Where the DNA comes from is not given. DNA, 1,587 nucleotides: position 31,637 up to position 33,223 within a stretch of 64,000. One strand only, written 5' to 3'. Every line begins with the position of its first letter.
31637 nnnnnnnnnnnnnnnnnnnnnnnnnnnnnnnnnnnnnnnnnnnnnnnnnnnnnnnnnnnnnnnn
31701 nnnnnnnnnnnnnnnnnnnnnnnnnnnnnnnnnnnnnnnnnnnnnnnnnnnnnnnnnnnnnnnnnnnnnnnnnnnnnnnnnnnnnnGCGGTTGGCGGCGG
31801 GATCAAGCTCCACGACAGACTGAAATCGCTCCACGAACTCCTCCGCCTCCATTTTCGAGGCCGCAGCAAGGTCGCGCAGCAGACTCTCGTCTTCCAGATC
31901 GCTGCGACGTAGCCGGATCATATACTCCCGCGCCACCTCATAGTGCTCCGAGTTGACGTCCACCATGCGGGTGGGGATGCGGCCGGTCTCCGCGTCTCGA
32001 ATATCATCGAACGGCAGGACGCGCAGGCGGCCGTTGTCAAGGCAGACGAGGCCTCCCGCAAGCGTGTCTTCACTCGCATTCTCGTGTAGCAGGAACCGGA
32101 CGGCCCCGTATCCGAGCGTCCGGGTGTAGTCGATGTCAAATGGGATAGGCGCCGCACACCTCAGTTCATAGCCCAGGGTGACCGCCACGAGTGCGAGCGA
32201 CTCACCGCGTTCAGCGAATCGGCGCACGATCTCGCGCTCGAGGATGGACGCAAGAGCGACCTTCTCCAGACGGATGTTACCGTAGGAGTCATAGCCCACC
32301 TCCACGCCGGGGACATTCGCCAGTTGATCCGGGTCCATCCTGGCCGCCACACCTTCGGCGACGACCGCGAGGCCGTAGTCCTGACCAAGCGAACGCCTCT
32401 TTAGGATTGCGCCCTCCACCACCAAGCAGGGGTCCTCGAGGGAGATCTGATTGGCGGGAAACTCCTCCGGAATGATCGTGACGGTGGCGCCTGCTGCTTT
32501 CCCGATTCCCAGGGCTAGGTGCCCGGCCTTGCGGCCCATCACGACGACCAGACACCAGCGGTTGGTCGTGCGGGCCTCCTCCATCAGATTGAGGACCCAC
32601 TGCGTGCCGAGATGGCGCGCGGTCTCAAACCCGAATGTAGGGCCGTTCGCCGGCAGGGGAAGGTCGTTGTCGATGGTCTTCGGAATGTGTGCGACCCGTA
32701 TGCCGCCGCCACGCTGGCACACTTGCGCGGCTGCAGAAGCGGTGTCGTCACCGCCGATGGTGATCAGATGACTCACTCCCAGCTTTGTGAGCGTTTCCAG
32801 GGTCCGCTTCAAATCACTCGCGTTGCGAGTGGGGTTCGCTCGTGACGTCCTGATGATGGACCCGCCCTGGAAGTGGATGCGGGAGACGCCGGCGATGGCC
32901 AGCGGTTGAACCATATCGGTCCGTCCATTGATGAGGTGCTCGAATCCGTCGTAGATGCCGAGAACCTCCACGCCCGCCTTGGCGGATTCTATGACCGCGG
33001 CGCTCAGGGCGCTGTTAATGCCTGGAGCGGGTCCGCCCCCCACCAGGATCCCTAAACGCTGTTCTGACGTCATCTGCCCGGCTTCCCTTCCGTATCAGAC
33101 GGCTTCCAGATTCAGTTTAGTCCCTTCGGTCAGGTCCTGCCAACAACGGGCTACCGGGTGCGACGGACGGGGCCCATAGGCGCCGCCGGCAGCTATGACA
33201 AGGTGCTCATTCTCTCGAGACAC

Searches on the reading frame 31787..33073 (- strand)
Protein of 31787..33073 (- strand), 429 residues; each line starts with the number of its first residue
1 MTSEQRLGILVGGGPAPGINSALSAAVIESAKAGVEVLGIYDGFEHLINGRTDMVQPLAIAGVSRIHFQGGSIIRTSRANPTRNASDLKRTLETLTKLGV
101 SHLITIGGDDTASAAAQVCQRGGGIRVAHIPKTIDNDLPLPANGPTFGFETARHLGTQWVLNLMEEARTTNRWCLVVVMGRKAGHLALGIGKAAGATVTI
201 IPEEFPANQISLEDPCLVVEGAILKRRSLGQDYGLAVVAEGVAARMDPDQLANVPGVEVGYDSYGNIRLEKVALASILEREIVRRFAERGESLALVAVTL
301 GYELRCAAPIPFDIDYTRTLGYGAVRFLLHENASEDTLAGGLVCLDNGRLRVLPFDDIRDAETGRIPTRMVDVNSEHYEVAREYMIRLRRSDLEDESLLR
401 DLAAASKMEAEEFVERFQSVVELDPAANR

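Call 52: search_protein_families(library=pfam, proteins=[window:31787-33073:-], max_evalue=0.00001)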
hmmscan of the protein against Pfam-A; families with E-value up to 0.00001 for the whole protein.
window:31787-33073:- (429 aa): 1 family
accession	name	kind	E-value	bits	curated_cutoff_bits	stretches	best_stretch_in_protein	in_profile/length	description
PF00365.25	PFK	-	2.9e-54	184.7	30.9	1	6-328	1-277/277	Phosphofructokinase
